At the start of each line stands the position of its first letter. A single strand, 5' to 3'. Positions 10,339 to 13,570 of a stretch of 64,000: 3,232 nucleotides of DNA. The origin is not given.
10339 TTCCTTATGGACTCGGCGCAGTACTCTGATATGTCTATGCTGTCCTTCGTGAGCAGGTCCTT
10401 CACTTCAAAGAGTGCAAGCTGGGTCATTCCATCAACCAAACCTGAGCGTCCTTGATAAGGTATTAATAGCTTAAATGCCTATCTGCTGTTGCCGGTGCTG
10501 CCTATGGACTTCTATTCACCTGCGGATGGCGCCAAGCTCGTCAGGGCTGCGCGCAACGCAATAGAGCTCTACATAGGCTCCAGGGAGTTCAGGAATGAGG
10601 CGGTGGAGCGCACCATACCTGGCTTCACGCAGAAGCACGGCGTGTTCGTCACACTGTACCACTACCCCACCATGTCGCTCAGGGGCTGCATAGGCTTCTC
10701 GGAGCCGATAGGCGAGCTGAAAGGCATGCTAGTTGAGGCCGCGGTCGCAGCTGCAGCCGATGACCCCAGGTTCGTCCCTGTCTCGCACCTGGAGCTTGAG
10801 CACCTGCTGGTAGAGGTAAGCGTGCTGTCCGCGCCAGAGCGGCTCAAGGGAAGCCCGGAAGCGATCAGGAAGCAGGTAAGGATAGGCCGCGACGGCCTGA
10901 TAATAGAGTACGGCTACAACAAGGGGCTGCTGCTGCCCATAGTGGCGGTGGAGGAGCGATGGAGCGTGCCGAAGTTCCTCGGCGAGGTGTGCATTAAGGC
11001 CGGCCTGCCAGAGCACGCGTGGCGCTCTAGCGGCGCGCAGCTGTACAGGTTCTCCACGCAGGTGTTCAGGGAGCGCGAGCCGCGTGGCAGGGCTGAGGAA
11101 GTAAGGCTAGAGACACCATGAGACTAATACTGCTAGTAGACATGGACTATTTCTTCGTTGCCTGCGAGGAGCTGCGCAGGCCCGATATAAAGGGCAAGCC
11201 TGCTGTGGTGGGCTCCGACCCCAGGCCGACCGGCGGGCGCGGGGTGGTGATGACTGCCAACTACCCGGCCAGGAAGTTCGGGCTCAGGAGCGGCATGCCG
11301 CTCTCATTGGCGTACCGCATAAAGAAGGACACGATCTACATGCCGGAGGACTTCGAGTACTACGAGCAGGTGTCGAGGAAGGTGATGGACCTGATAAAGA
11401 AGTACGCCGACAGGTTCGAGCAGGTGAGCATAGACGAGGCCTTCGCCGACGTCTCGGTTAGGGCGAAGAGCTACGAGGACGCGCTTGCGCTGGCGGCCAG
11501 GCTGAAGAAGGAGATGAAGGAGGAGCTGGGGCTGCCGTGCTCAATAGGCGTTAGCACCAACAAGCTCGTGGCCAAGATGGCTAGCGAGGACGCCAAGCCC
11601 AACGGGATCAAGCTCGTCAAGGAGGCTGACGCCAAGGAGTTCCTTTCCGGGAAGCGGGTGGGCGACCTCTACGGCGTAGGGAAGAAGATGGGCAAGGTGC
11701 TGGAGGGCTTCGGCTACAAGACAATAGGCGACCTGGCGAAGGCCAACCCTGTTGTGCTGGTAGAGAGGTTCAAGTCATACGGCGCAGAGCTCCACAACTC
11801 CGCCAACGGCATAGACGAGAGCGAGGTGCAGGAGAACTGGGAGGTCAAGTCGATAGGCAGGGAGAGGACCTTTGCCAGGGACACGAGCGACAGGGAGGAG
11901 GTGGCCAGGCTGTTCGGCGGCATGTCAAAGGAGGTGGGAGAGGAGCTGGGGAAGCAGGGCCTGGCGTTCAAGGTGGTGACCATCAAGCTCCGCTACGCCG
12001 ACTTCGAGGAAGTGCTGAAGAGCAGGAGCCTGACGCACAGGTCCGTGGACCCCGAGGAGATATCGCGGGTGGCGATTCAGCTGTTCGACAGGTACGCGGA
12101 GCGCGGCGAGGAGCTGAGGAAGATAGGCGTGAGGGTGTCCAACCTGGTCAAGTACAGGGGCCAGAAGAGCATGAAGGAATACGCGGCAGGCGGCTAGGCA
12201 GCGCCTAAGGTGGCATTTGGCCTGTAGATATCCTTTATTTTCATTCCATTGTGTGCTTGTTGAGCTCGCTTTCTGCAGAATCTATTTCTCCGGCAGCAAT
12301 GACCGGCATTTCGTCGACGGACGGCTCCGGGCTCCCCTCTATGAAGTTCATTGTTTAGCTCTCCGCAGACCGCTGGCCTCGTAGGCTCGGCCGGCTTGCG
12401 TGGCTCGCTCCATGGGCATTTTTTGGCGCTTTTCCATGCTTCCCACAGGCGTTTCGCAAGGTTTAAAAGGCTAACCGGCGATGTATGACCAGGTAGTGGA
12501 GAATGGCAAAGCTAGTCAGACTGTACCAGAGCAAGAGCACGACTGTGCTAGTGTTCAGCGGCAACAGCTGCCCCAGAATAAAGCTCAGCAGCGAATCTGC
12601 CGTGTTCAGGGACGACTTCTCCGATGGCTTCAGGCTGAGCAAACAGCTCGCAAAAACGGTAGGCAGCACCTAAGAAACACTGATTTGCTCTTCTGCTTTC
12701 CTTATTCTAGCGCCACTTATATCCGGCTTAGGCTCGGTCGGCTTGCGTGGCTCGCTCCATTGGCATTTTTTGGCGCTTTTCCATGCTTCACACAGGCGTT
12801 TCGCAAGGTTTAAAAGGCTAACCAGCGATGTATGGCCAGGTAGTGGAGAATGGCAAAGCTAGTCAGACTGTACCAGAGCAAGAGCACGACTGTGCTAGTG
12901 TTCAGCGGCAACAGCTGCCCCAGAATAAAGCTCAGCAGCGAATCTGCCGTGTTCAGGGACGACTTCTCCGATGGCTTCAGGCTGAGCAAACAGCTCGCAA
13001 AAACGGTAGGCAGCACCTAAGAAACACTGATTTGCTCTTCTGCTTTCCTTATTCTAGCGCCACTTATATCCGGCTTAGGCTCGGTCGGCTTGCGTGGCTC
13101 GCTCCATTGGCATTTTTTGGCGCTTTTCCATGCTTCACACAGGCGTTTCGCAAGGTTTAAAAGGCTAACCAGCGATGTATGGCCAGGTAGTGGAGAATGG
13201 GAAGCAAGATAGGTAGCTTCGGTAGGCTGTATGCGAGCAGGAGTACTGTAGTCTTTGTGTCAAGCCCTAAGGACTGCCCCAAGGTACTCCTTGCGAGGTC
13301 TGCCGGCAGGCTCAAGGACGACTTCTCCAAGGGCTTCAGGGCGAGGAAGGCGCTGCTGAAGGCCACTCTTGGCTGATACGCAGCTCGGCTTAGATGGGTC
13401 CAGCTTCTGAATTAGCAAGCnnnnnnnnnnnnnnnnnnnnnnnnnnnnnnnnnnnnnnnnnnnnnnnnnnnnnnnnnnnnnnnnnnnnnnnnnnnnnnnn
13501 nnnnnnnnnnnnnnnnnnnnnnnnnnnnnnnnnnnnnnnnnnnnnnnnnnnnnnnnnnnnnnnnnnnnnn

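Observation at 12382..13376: Tandem array of an unannotated 56-59 aa protein family, invisible to the 60-aa ORF track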

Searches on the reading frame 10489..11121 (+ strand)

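Call 8: search_protein_families(library=pfam, proteins=[window:10489-11121:+], max_evalue=0.1)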
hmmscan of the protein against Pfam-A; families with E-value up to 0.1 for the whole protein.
window:10489-11121:+ (210 aa): 1 family
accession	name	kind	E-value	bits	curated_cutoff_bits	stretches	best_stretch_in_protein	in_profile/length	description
PF01871.22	AMMECR1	-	7.4e-46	156.1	25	1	18-193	1-168/168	AMMECR1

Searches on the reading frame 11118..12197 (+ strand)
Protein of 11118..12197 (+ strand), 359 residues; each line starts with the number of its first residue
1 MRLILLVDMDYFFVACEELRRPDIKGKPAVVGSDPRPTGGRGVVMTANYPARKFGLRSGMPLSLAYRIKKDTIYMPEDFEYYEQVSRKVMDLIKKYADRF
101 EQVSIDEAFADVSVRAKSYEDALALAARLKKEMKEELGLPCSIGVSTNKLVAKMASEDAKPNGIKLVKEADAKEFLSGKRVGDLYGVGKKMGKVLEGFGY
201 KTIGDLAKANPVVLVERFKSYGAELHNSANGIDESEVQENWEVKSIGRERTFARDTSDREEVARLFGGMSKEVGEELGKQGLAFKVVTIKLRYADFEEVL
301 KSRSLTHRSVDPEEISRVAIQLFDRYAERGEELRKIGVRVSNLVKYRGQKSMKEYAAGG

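Call 8: search_protein_families(library=pfam, proteins=[window:11118-12197:+], max_evalue=0.1)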
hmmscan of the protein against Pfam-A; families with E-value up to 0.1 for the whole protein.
window:11118-12197:+ (359 aa): 8 families
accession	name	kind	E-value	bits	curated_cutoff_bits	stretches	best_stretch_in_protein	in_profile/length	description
PF00817.25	IMS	-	3.1e-49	167.1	23.2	1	7-157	1-148/148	impB/mucB/samB family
PF11799.13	IMS_C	-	1.2e-25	90.4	20.7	1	244-346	2-101/109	impB/mucB/samB family C-terminal domain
PF11798.14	IMS_HHH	-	9.5e-05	22.9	24.4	1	170-199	2-31/32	IMS family HHH motif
PF21999.2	IMS_HHH_1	-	0.00011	23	27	1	183-233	2-53/53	DNA polymerase-iota, thumb domain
PF00809.28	Pterin_bind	-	0.0026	17.9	25.5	1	80-159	137-217/244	Pterin binding enzyme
PF11731.14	Cdd1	-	0.011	16.4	25.5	1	182-221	9-48/86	Pathogenicity locus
PF14229.12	DUF4332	-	0.014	16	23.2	1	185-239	59-114/122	Domain of unknown function (DUF4332)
PF02961.22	SAM_BAF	-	0.092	13.7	25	0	174-202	13-41/88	Barrier to autointegration factor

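Call 91: list_cluster_members(proteins=[window:11118-12197:+, window:10489-11121:+, window:16213-17136:-, window:7531-9714:-])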
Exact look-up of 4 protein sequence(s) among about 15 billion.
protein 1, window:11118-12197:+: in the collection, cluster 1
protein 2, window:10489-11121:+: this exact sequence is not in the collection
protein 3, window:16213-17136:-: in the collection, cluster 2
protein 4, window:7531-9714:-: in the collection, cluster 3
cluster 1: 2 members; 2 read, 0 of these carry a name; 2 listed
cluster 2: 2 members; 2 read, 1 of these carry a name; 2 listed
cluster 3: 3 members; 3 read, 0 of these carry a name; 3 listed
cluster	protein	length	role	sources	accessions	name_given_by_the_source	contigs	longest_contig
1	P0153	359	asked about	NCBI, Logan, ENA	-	-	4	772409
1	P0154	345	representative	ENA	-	-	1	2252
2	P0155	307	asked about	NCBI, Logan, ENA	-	-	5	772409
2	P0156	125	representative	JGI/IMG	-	thioredoxin reductase (NADPH)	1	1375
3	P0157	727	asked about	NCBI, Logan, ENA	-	-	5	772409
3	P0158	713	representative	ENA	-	-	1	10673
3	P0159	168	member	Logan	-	-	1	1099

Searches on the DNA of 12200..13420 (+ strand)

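Call 45: search_rna_families(sources=[L026, L029], threshold=gathering)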
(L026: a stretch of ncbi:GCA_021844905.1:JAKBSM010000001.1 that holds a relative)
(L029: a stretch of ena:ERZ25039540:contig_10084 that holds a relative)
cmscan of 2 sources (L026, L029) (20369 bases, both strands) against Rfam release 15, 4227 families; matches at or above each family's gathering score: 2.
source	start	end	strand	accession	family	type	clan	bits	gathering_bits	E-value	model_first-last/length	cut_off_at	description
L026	1806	4657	+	RF02540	LSU_rRNA_archaea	Gene; rRNA;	CL00112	2269.3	50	0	1-2987/2987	no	Archaeal large subunit ribosomal RNA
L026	220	331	-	RF00005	tRNA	Gene; tRNA;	CL00001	54.7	29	1.6e-09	1-71/71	no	tRNA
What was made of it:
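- In L026 the genes lie 156 nt downstream of 23S rRNA on the same strand (call 45).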

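Call 51: search_rna_families(sources=[L004, L005, L009, L010, L011, L014, L015, L017, L018, L019, L020, L022], threshold=gathering)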
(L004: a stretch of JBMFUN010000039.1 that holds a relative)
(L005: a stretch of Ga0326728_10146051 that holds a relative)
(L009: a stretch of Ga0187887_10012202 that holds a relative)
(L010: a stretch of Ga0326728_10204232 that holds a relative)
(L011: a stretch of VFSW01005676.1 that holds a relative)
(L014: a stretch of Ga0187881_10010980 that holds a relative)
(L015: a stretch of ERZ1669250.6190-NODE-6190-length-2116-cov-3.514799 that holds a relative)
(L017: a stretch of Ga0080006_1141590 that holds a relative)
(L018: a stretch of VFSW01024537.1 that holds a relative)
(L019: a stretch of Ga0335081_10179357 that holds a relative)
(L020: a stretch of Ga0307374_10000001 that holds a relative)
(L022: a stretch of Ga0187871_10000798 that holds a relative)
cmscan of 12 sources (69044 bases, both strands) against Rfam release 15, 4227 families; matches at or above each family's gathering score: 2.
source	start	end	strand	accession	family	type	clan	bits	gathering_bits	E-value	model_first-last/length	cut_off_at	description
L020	9269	9342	+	RF00005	tRNA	Gene; tRNA;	CL00001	65.5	29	5.8e-12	1-71/71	no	tRNA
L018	3375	3445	-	RF00005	tRNA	Gene; tRNA;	CL00001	62.2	29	4.8e-11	1-71/71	no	tRNA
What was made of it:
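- rRNA adjacency is seen in only one lineage (call 51).
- Tried and rejected: rRNA linkage is seen only in L026 (calls 45, 51).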

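Call 70: search_rna_families(source=window, start=12200, end=13420, threshold=evalue, max_evalue=1)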
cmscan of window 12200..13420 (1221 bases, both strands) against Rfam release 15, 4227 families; matches with E-value up to 1: 0.
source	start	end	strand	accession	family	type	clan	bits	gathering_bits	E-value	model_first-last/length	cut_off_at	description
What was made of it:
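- On Known RNA families (Rfam 15): Nothing is found at E<=1 in 12200-13420 (call 70).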

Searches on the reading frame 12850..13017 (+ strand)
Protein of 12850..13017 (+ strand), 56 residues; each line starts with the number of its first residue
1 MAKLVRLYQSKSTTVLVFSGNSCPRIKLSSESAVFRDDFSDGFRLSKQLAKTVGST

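Call 8: search_protein_families(library=pfam, proteins=[window:12850-13017:+], max_evalue=0.1)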
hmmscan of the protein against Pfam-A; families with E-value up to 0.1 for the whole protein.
seq(56 aa): 0 families

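Call 89: search_protein_families(library=padloc, proteins=[P0004], max_evalue=0.01)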
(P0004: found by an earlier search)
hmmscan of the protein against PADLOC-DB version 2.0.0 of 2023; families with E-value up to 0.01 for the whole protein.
P0004 (56 aa): 0 families

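Call 90: search_protein_families(library=phrogs, proteins=[P0004], max_evalue=0.01)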
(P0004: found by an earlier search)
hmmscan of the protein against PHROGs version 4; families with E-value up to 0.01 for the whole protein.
P0004 (56 aa): 0 families
